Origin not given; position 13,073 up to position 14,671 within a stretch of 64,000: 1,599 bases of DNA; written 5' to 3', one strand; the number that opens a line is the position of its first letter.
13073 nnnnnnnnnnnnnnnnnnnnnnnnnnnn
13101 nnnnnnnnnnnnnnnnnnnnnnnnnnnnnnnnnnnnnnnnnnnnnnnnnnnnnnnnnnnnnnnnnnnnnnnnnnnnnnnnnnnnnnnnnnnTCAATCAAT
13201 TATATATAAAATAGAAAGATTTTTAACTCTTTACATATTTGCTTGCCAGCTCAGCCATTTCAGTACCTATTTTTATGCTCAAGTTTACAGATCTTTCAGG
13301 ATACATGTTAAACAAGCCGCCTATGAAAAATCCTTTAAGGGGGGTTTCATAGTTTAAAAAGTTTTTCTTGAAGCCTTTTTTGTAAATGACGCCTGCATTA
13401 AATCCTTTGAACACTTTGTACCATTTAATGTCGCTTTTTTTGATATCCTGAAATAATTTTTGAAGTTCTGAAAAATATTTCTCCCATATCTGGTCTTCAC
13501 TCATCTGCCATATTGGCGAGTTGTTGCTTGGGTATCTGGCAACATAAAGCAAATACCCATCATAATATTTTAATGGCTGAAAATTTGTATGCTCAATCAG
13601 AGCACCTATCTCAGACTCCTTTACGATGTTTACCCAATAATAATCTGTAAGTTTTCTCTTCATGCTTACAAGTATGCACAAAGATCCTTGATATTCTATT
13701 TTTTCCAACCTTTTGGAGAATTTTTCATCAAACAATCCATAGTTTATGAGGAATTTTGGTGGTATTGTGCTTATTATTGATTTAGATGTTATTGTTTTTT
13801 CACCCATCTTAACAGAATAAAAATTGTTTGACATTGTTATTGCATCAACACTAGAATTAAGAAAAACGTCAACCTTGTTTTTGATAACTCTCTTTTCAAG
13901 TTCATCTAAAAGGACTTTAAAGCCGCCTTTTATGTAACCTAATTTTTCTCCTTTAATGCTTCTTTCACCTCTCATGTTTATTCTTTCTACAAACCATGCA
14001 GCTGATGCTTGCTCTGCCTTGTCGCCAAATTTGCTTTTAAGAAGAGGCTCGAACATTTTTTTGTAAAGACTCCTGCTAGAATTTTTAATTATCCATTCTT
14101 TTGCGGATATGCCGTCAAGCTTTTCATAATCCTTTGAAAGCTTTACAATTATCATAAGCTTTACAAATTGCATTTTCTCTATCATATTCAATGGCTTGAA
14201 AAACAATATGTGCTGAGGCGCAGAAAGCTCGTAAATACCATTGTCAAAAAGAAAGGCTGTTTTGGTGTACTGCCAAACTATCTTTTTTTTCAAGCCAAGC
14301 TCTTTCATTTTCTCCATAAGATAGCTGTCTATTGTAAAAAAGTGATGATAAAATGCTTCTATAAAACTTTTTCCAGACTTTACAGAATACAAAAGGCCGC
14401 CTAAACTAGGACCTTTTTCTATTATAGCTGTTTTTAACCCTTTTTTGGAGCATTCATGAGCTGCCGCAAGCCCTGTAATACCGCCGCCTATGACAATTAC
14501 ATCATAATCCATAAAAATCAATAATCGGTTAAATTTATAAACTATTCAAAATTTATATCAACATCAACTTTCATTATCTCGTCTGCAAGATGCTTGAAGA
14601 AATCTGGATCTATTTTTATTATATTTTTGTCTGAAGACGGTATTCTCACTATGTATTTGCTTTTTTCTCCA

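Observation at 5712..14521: Coupled operon pairing DPM1-like GT2 synthases with Chlor_Arch_YYY GT-C membrane proteins: candidate archaeal protein O-glycosylation (PMT-like) machinery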

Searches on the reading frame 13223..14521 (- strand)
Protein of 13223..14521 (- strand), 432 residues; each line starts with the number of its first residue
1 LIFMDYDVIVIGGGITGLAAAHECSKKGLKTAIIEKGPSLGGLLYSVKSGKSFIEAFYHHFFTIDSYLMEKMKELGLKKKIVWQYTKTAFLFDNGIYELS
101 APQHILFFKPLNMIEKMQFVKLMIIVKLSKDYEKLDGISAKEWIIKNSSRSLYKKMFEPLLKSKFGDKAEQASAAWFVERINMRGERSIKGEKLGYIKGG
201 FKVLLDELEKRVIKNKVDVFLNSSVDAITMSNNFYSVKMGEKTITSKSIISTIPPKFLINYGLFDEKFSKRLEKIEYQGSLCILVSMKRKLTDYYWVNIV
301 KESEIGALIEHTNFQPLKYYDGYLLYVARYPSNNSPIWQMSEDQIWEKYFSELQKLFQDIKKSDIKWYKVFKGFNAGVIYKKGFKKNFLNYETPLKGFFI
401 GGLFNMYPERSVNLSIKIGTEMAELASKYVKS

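Call 4: search_protein_families(library=pfam, proteins=[window:13223-14521:-], max_evalue=0.01)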
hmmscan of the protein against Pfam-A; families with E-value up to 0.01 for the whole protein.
window:13223-14521:- (432 aa): 13 families
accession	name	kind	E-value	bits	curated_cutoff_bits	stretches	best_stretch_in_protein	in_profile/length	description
PF01593.30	Amino_oxidase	-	1.9e-24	87.2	19.8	1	15-359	1-368/443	Flavin containing amine oxidoreductase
PF13450.12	NAD_binding_8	-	2.6e-11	44.1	21.9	1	10-67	1-60/68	NAD(P)-binding Rossmann-like domain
PF12831.13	FAD_oxidored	-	8.8e-11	42.2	27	1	7-76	1-69/416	FAD dependent oxidoreductase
PF00890.30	FAD_binding_2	-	7.9e-10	38.9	20.4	1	7-42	1-36/414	FAD binding domain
PF01266.30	DAO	-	3.1e-09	37.3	27.9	1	7-41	1-35/353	FAD dependent oxidoreductase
PF13738.12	Pyr_redox_3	-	7.1e-08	32.5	30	1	9-65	1-58/305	Pyridine nucleotide-disulphide oxidoreductase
PF03486.20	HI0933_like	-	1.9e-07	31.2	50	1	7-45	2-40/244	HI0933-like protein Rossmann domain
PF01946.23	Thi4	-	6.5e-07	29.3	26.2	1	3-42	15-55/235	Thi4 family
PF05834.18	Lycopene_cycl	-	1.6e-06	27.9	23.4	1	7-40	1-36/380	Lycopene cyclase protein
PF07992.20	Pyr_redox_2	-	1.9e-06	27.9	26.1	1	6-39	1-34/291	Pyridine nucleotide-disulphide oxidoreductase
PF01134.28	GIDA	-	0.00016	21.3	22.1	1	7-35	1-30/391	Glucose inhibited division protein A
PF01494.25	FAD_binding_3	-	0.00051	19.8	22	1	5-36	1-32/349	FAD binding domain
PF00070.33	Pyr_redox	-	0.00062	20.7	22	0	8-40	2-34/82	Pyridine nucleotide-disulphide oxidoreductase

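Call 5: search_protein_families(library=ncbifam, proteins=[window:13223-14521:-], max_evalue=0.01)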
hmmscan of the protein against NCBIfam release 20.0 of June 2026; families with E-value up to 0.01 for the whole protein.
window:13223-14521:- (432 aa): 112 families (the best 25 are shown)
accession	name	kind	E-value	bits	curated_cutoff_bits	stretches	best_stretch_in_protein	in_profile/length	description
NF005560.0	PRK07233.1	equivalog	8.9e-124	413.6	252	1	8-427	3-429/435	hypothetical protein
NF005547.0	PRK07208.1-3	equivalog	5.2e-21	74.9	380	1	7-363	6-376/465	hypothetical protein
TIGR03467.1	HpnE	equivalog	3.1e-19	69.6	283.05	1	8-373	1-374/430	hydroxysqualene dehydroxylase HpnE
TIGR00562.1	proto_IX_ox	equivalog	1.1e-15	57.2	97.85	1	7-175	4-175/470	protoporphyrinogen oxidase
NF005548.0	PRK07208.1-4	equivalog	1.2e-14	53.8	389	1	7-387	5-407/488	hypothetical protein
NF008845.0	PRK11883.1-5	equivalog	2.3e-12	46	560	1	7-94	6-99/468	protoporphyrinogen oxidase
NF008841.0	PRK11883.1-1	equivalog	4.7e-09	35.7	517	1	7-94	5-95/453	protoporphyrinogen oxidase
NF033460.1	glycerol3P_ox_II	equivalog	5.7e-09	35.6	460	1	6-41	2-37/361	type 2 glycerol-3-phosphate oxidase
TIGR02732.1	zeta_caro_desat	equivalog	5.7e-09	35.4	622.15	1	8-90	2-85/474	9,9'-di-cis-zeta-carotene desaturase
TIGR02731.1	phytoene_desat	equivalog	1.7e-08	33.7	569.4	1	8-406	2-431/453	15-cis-phytoene desaturase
NF003720.0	PRK05329.1-3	equivalog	4.3e-08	32.2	313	1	4-39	1-36/437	glycerol-3-phosphate dehydrogenase subunit GlpB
NF005064.0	PRK06481.1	equivalog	4.6e-08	32.2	542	1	5-50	61-106/506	flavocytochrome c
NF053717.1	VnlPnlRedVprA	equivalog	5.1e-08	32.2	600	1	5-68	6-58/481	vinyl phenol reductase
NF005545.0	PRK07208.1-1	equivalog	1.1e-07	30.6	451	1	6-182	8-180/504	hypothetical protein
TIGR01350.1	lipoamide_DH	equivalog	1.5e-07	30.5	408.8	1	6-43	2-38/461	dihydrolipoyl dehydrogenase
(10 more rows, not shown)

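Call 41: search_solved_structures(query=window:13223-14521:-, max_evalue=0.001)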
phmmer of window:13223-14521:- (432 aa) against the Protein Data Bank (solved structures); distinct sequences matched with E-value up to 0.001: 51.
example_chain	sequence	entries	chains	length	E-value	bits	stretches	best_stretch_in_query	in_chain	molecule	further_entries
3rha_A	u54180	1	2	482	2.1e-09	40.1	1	4-91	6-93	Putrescine oxidase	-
3nrn_A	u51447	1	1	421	4.2e-08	35.8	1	8-278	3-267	uncharacterized protein PF1083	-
8dq7_A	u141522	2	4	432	4.7e-08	35.7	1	4-104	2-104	Amine oxidase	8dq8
7u6l_A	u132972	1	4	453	5.2e-08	35.5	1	5-51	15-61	Amine oxidase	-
7e7h_A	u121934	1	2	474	6e-08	35.3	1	5-51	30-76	Amino_oxidase domain-containing protein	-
7c4a_A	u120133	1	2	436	2.6e-07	33.2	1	4-103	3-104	Amine oxidase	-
8dsv_A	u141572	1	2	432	2.7e-07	33.2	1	4-103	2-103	FAD-dependent oxidoreductase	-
7c49_A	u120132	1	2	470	2.8e-07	33.1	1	4-103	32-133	Amine oxidase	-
7khn_A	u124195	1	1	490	3e-07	33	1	4-103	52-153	Amine oxidase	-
7kho_A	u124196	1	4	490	3e-07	33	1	4-103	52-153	Amine oxidase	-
5ttj_A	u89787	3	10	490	3e-07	33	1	4-103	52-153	Amine oxidase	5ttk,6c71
3lov_A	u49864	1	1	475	6.2e-07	31.9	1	8-173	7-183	Protoporphyrinogen oxidase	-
8i6i_A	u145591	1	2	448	6.9e-07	31.8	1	5-297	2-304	Amine oxidase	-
3i6d_A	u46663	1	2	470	1e-06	31.2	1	8-94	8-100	Protoporphyrinogen oxidase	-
7a7b_A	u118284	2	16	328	1.1e-05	27.8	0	7-53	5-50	YpdA family putative bacillithiol disulfide reductase Bdr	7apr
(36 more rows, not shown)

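Call 65: find_homologous_proteins(query=window:13223-14521:-, max_evalue=1e-10)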
Query window:13223-14521:- (432 aa): 164 proteins with E <= 1e-10 among 5967 candidates; the best 120 are listed.
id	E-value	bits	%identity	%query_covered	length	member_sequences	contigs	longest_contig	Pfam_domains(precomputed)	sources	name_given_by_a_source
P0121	3.5e-283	957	100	100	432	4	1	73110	PF01946.24,PF01266.31,PF01593.31,PF13450.13,PF00890.31,PF07992.21,PF13738.13,PF03486.21,PF05834.19,PF12831.14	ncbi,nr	ncbi:MAG: FAD-dependent oxidoreductase [Candidatus Aenigmarchaeota archaeon]|nr:FAD-dependent oxidor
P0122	6.4e-212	722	75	99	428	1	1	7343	PF01946.24,PF01266.31,PF01593.31,PF13450.13,PF00890.31,PF07992.21,PF13738.13,PF12831.14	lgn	-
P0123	1.5e-190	652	68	99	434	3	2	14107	PF01946.24,PF01266.31,PF01593.31,PF13450.13,PF00890.31,PF07992.21,PF00070.34,PF03486.21,PF12831.14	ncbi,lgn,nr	ncbi:MAG: FAD-dependent oxidoreductase [Candidatus Aenigmarchaeota archaeon]|nr:FAD-dependent oxidor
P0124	4.3e-189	647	66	99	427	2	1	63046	PF01946.24,PF01266.31,PF01593.31,PF13450.13,PF00890.31,PF07992.21,PF00070.34,PF03486.21,PF05834.19,PF01494.26,PF12831.14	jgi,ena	-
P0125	7.8e-189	646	68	99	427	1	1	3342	PF01946.24,PF01266.31,PF01593.31,PF13450.13,PF00890.31,PF07992.21,PF00070.34,PF03486.21,PF01494.26,PF12831.14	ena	-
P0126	1.6e-188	645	67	99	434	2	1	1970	PF01946.24,PF01266.31,PF01593.31,PF13450.13,PF00890.31,PF07992.21,PF00070.34,PF03486.21,PF01494.26,PF12831.14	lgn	-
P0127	5.2e-188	643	66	99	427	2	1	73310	PF01946.24,PF01266.31,PF01593.31,PF13450.13,PF00890.31,PF07992.21,PF00070.34,PF03486.21,PF05834.19,PF12831.14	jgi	jgi:protoporphyrinogen oxidase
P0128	9.9e-187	639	65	99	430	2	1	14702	PF01946.24,PF01266.31,PF01593.31,PF13450.13,PF00890.31,PF07992.21,PF00070.34,PF03486.21,PF12831.14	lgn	-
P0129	7.8e-173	593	67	91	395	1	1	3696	PF01593.31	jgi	-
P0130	1.1e-171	590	60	99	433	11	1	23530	PF13450.13,PF07992.21,PF00070.34,PF03486.21,PF05834.19,PF01494.26,PF12831.14,PF01946.24,PF01266.31,PF01593.31,PF00890.31,PF13738.13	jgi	jgi:protoporphyrinogen oxidase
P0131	2.2e-168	579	59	99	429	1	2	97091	PF01946.24,PF01266.31,PF01593.31,PF13450.13,PF00890.31,PF07992.21,PF03486.21,PF12831.14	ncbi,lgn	ncbi:MAG: FAD-dependent oxidoreductase [Candidatus Aenigmatarchaeota archaeon]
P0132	2.9e-161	555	57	99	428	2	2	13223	PF01946.24,PF01266.31,PF01593.31,PF13450.13,PF00890.31,PF03486.21,PF12831.14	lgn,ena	-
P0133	1.7e-160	553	58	99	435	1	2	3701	PF01946.24,PF01266.31,PF01593.31,PF13450.13,PF00890.31,PF07992.21,PF03486.21,PF00996.25,PF01134.29,PF01494.26,PF12831.14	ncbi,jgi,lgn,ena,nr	ncbi:hypothetical protein DRN69_08635 [Candidatus Pacearchaeota archaeon]|nr:MAG: hypothetical prote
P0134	1.7e-145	503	51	97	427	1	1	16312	PF01946.24,PF01266.31,PF01593.31,PF13450.13,PF00890.31,PF00070.34,PF03486.21,PF00996.25,PF01494.26,PF12831.14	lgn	-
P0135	3.4e-120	420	43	98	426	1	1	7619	PF01946.24,PF01266.31,PF01593.31,PF13450.13,PF00890.31,PF03486.21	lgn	-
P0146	8.9e-107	376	43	99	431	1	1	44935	PF01946.24,PF01266.31,PF01593.31,PF13450.13,PF00890.31,PF07992.21,PF13738.13,PF03486.21,PF12831.14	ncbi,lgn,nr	ncbi:MAG: NAD(P)/FAD-dependent oxidoreductase [bacterium]|nr:NAD(P)/FAD-dependent oxidoreductase [ba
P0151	3.3e-103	364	42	97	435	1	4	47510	PF01266.31,PF01593.31,PF13450.13,PF03486.21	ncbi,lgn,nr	ncbi:NAD(P)/FAD-dependent oxidoreductase [Candidatus Woesearchaeota archaeon]|nr:NAD(P)/FAD-dependen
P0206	8.6e-66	241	30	97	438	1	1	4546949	PF01946.24,PF01266.31,PF01593.31,PF13450.13,PF00890.31,PF00070.34,PF01494.26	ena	-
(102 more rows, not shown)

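Call 66: find_encoding_contigs(protein=P0146, flank=6000, max_places=1)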
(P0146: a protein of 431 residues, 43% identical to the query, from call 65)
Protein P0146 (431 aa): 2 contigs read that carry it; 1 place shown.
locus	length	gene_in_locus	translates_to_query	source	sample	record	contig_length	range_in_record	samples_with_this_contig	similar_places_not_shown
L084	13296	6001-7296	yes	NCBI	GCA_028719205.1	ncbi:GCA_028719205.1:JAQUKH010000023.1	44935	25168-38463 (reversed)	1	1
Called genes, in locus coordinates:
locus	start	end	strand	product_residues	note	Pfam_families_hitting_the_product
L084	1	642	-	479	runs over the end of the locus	PF02310:B12-binding, PF04055:Radical_SAM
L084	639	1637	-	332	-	PF00535:Glycos_transf_2, PF10111:Glyco_tranf_2_2, PF13506:Glyco_transf_21 (weak), PF13641:Glyco_tranf_2_3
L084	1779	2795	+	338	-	PF00535:Glycos_transf_2, PF10111:Glyco_tranf_2_2, PF13506:Glyco_transf_21, PF13641:Glyco_tranf_2_3, PF13632:Glyco_trans_2_3 (faint)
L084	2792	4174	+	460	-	PF02310:B12-binding, PF04055:Radical_SAM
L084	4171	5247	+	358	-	PF04055:Radical_SAM, PF13186:SPASM (weak)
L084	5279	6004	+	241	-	PF13641:Glyco_tranf_2_3, PF00535:Glycos_transf_2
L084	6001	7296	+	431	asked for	PF00890:FAD_binding_2, PF01266:DAO, PF01593:Amino_oxidase, PF01946:Thi4 (weak), PF03486:HI0933_like (faint), PF07992:Pyr_redox_2 (weak), PF12831:FAD_oxidored, PF13450:NAD_binding_8, +1 more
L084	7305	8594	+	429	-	PF13231:PMT_2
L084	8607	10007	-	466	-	PF05048:NosD, PF13229:Beta_helix, PF05048:NosD, PF13229:Beta_helix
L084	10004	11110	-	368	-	PF10670:DUF4198 (faint), PF13620:CarboxypepD_reg (faint)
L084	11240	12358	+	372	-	PF00586:AIRS, PF02769:AIRS_C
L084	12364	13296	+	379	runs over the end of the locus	-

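Call 67: find_encoding_contigs(protein=P0151, flank=6000, max_places=1)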
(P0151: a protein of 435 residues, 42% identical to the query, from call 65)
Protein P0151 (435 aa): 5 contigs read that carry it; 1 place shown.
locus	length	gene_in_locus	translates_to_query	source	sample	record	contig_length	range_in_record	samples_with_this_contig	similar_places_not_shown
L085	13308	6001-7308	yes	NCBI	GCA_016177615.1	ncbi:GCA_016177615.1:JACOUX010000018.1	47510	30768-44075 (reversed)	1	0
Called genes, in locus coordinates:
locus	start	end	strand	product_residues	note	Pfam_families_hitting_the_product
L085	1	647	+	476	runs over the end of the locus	PF02310:B12-binding, PF04055:Radical_SAM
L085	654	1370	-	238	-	PF13641:Glyco_tranf_2_3, PF00535:Glycos_transf_2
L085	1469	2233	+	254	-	PF13489:Methyltransf_23, PF01209:Ubie_methyltran (weak), PF13847:Methyltransf_31, PF08241:Methyltransf_11, PF08242:Methyltransf_12, PF13649:Methyltransf_25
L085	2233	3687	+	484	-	PF02366:PMT (weak), PF13231:PMT_2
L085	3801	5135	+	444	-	PF02310:B12-binding, PF04055:Radical_SAM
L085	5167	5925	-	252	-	PF00535:Glycos_transf_2, PF10111:Glyco_tranf_2_2 (weak), PF13641:Glyco_tranf_2_3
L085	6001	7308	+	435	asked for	PF01266:DAO, PF01593:Amino_oxidase, PF03486:HI0933_like (faint), PF13450:NAD_binding_8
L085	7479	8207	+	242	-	PF00535:Glycos_transf_2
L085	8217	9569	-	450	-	PF02310:B12-binding, PF04055:Radical_SAM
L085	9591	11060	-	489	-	PF02310:B12-binding, PF04055:Radical_SAM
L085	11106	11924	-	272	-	PF01609:DDE_Tnp_1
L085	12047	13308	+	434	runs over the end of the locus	PF01593:Amino_oxidase, PF13450:NAD_binding_8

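Call 68: find_encoding_contigs(protein=P0206, flank=6000, max_places=1)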
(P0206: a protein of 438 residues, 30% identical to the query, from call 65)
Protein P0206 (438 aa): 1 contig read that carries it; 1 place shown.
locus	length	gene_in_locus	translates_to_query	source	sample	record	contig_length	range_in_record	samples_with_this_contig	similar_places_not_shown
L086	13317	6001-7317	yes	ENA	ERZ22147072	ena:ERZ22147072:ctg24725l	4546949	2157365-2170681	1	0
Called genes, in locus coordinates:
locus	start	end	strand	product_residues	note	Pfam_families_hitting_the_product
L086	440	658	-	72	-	-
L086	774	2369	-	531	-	PF18936:DUF5684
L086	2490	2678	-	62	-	-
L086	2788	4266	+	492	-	PF00587:tRNA-synt_2b, PF03129:HGTP_anticodon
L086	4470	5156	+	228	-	-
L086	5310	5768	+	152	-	PF04074:DUF386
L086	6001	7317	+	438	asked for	PF00070:Pyr_redox (faint), PF00890:FAD_binding_2 (weak), PF01266:DAO, PF01494:FAD_binding_3 (weak), PF01946:Thi4 (weak), PF13450:NAD_binding_8, PF01593:Amino_oxidase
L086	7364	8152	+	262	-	PF02353:CMAS, PF13489:Methyltransf_23, PF01209:Ubie_methyltran, PF13649:Methyltransf_25, PF13847:Methyltransf_31, PF08241:Methyltransf_11, PF08242:Methyltransf_12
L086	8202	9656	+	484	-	PF13231:PMT_2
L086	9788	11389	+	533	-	-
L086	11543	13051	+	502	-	PF01336:tRNA_anti-codon, PF00152:tRNA-synt_2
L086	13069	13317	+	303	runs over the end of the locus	PF21088:MS_channel_1st, PF00924:MS_channel_2nd, PF21082:MS_channel_3rd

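Call 76: predict_structure(alignment_id=A3)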
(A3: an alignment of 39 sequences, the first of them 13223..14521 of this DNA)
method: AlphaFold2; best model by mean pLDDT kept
length: 432 residues; sequences in the alignment: 39
mean_pLDDT: 95.2   pTM: 0.92
mean pLDDT of the five models: 95.2, 94.9, 94.7, 94.3, 94.2
residues with pLDDT >= 90: 402; 70-90: 27; 50-70: 2; < 50: 1
segments of 3 or more residues with pLDDT < 50: none
pLDDT, mean of each block of 10 residues (from residue 1): 84 98 98 97 94 96 96 98 96 96 94 97 94 95 98 95 92 96 86 95 98 98 97 94 97 93 93 92 98 97 96 96 97 94 98 97 98 92 90 96 92 97 98 94
secondary structure, 60 per line:
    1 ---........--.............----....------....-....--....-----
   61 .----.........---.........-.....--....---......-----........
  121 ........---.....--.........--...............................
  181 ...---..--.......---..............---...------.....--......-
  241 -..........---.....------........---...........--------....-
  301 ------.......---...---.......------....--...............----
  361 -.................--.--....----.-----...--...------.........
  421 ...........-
elements in order: E4-11 H15-26 E31-34 E46-49 E52-55 H66-74 E81-86 E88-92 E95-98 H102-107 H113-128 H132-136 H140-147 H150-171 H174-183 E191-197 H201-214 E218-220 E227-231 E234-239 E242-251 H255-259 H266-273 E277-287 E296-299 E307-310 E323-329 H336-339 H342-356 E365-378 H384-387 E398-400 H412-431

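Call 108: search_protein_families(library=ncbifam, proteins=[L084:5279-6004:+, L084:7305-8594:+], max_evalue=0.00001)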
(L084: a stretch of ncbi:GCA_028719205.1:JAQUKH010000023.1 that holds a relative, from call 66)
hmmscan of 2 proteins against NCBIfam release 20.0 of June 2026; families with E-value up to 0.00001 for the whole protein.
L084:5279-6004:+ (241 aa): 19 families
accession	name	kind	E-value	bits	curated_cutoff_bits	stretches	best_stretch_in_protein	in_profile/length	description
NF047588.1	GlcsyltransPgfSStrep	equivalog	2.2e-19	69.8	500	1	8-175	3-167/308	glycosyltransferase PgfS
NF007986.1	PRK10714.1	equivalog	1.2e-15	57.4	529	1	3-172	3-169/316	undecaprenyl-phosphate 4-deoxy-4-formamido-L-arabinose transferase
TIGR04182.1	glyco_TIGR04182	equivalog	9.9e-15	54.7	325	1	8-231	2-211/293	S-layer glycoprotein N-glycosyltransferase AglJ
NF041391.1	DPhHxTase_Halo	equivalog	1.2e-13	50.5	375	1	14-227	3-198/213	dolichyl-phosphate hexose transferase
NF010496.0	PRK13915.1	equivalog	6.3e-13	48.5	262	1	4-129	29-153/307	glucosyl-3-phosphoglycerate synthase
TIGR03937.1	PgaC_IcaA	equivalog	9.6e-12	44.5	422.3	1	3-119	42-155/407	poly-beta-1,6-N-acetyl-D-glucosamine synthase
NF007482.0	PRK10073.1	equivalog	1.2e-10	40.9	423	1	1-121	1-118/334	glycosyltransferase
NF047683.1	TeichurnBiosyTuaG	equivalog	1.3e-09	38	400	1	1-99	1-96/252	teichuronic acid biosynthesis protein TuaG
NF050050.1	ProtGlycPglI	equivalog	2.6e-09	36.9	500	1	7-127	3-121/306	GalNAc(5)-diNAcBac-PP-undecaprenol beta-1,3-glucosyltransferase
NF038302.1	EPS_HpsE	equivalog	4e-09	35.9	300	1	8-107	3-104/307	hormogonium polysaccharide biosynthesis glycosyltransferase HpsE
TIGR04242.1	nodulat_NodC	equivalog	8.2e-09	34.9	550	1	4-116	46-158/395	chitooligosaccharide synthase NodC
NF041875.1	EPS_EpsD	equivalog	1.5e-07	31.2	370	1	9-117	2-107/325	exopolysaccharide biosynthesis glycosyltransferase EpsD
TIGR04195.1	S_glycosyl_SunS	equivalog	1.5e-07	30.6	350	1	5-99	56-141/421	SunS family peptide S-glycosyltransferase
NF058614.1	PPMAGASynPpgS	equivalog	2.7e-07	30.3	370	1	11-211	5-194/226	polyprenyl-phospho-N-acetylgalactosaminyl synthase PpgS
NF038299.1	EPS_HpsN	equivalog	3.1e-07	29.7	425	1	7-121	2-113/317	hormogonium polysaccharide biosynthesis glycosyltransferase HpsN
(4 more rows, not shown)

L084:7305-8594:+ (429 aa): 1 family
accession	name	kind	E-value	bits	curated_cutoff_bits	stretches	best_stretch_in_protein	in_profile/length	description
TIGR03663.1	TIGR03663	subfamily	9.1e-08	31.5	126.25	1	70-204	56-188/435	flippase activity-associated protein Agl23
